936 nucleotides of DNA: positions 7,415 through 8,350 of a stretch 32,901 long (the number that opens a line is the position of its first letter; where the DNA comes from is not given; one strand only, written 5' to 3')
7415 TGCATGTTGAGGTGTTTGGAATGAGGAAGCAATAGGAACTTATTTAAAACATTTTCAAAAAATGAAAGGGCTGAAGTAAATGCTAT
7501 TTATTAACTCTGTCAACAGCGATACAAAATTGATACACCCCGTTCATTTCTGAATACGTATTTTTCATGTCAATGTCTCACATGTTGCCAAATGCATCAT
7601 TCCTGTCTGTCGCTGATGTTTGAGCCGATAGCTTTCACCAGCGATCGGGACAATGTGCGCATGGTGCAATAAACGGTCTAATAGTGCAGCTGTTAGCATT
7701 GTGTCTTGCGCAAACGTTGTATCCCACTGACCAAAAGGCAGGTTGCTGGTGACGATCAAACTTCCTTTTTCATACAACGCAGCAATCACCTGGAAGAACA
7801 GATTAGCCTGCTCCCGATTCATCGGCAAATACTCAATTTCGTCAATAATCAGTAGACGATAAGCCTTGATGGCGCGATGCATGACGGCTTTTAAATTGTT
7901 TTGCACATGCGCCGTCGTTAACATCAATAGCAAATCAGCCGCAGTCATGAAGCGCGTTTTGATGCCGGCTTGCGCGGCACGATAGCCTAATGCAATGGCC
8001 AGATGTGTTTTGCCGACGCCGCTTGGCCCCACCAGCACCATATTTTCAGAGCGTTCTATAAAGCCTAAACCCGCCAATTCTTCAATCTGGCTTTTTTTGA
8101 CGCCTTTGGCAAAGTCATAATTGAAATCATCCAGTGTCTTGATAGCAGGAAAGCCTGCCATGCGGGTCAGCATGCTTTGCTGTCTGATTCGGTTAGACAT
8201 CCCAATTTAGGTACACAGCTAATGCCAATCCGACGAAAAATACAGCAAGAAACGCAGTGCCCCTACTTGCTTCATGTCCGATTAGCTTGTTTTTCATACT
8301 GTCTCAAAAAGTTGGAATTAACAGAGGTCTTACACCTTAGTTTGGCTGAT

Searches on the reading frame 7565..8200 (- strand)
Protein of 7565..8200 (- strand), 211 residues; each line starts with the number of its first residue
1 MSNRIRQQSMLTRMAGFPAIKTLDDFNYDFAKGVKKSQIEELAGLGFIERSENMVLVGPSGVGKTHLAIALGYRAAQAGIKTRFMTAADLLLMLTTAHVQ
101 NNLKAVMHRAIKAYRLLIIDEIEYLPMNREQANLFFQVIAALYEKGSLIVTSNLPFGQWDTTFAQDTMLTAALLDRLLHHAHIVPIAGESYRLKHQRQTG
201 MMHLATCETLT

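Call 3: search_protein_families(library=pfam, proteins=[window:7565-8200:-], max_evalue=0.01)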
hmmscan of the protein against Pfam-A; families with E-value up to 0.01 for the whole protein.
window:7565-8200:- (211 aa): 15 families
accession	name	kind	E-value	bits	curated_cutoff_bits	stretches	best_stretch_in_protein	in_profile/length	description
PF01695.23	IstB_IS21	-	2.5e-73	246.9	24.1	1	4-198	45-237/238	IstB-like ATP binding protein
PF00308.24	Bac_DnaA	-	1.5e-10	41.9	23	1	53-152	36-136/162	Bacterial DnaA ATPAse domain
PF03969.22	AFG1_ATPase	-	1e-07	31.7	27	1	52-206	62-218/361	AFG1-like ATPase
PF00004.35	AAA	-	1.2e-06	29.5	21.2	1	54-132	1-85/131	ATPase family associated with various cellular activities (AAA)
PF13401.12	AAA_22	-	8.6e-06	26.5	27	1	52-133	6-102/130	AAA domain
PF13481.12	AAA_25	-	0.00014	22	27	1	28-119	12-107/195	AAA domain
PF13191.12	AAA_16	-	0.00025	22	32.6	1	49-123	22-103/167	AAA ATPase domain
PF13173.12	AAA_14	-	0.00058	20.3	27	1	52-137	3-86/129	AAA domain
PF07728.20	AAA_5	-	0.001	19.5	22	1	53-125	1-78/139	AAA domain (dynein-related subfamily)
PF04851.21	ResIII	-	0.0014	19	22.5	1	43-110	20-80/164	Type III restriction enzyme, res subunit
PF02562.22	PhoH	-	0.0027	17.7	27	1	48-85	16-53/205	PhoH-like protein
PF05729.18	NACHT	-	0.0035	17.6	26.7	0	54-105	3-51/167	NACHT domain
PF00270.35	DEAD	-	0.0056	16.9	26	0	50-70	13-33/167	DEAD/DEAH box helicase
PF20720.3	nSTAND3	-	0.0068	16.6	27.2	0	49-85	15-51/155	Novel STAND NTPase 3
PF05621.17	TniB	-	0.0093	15.9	22.4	0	41-68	25-52/189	Bacterial TniB protein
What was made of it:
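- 7565..8200 (-): N-terminally truncated IS21 helper ATPase IstB (insertion-sequence remnant at the left edge of the island). Pfam IstB_IS21 246.9 bits, matching profile positions 45-237 of 238 (call 3).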

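Call 4: search_protein_families(library=ncbifam, proteins=[window:7565-8200:-], max_evalue=0.01)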
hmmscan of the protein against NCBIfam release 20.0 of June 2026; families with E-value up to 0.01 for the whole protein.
window:7565-8200:- (211 aa): 18 families
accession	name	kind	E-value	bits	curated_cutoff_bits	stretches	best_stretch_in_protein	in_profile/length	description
NF006616.1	PRK09183.1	subfamily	6.8e-108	359.7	300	1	4-203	53-252/253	IS21-like element helper ATPase IstB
NF038214.1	IS21_help_AAA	equivalog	1.2e-75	254.1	200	1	5-195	44-232/232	IS21-like element helper ATPase IstB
NF005098.0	PRK06526.1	subfamily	2.2e-65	220.7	296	1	10-206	68-262/266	transposase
NF006038.0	PRK08181.1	subfamily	4.9e-38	130.9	317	1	14-195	69-249/271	transposase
NF005304.0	PRK06835.1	equivalog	2.2e-12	46.7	215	1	47-198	179-326/330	ATP-binding protein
NF005992.0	PRK08116.1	subfamily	1.9e-11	43.6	189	1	52-199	113-259/269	hypothetical protein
NF040713.1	ZapE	equivalog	3.7e-11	42.9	140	1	18-203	19-206/344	cell division protein ZapE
TIGR00362.1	DnaA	equivalog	2.5e-10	40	343.9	1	54-151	140-238/437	chromosomal replication initiator protein DnaA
NF001154.0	PRK00149.3-3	equivalog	2.6e-09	36.5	410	1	54-150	153-252/462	chromosomal replication initiator protein DnaA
TIGR03420.1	DnaA_homol_Hda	equivalog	3e-09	36.8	194.8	1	29-160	16-138/226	DnaA regulatory inactivator Hda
NF009043.0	PRK12377.1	subfamily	1.6e-07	31.2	389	1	50-192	100-238/248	ATP-binding protein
NF009087.0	PRK12422.1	equivalog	2.8e-05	23.5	657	1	54-153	144-242/455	chromosomal replication initiator protein DnaA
NF006505.0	PRK08939.1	equivalog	3.3e-05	23.3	228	1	51-192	156-304/306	primosomal protein DnaI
NF005931.1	PRK07952.1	equivalog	9.5e-05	22.1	357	1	53-130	101-180/246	replicative helicase loader DnaC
TIGR03922.1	T7SS_EccA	equivalog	0.0033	16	466.65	1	39-80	300-341/557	type VII secretion AAA-ATPase EccA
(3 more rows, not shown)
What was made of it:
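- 7565..8200 (-): NCBIfam IS21-like IstB 359.7 bits (call 4).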
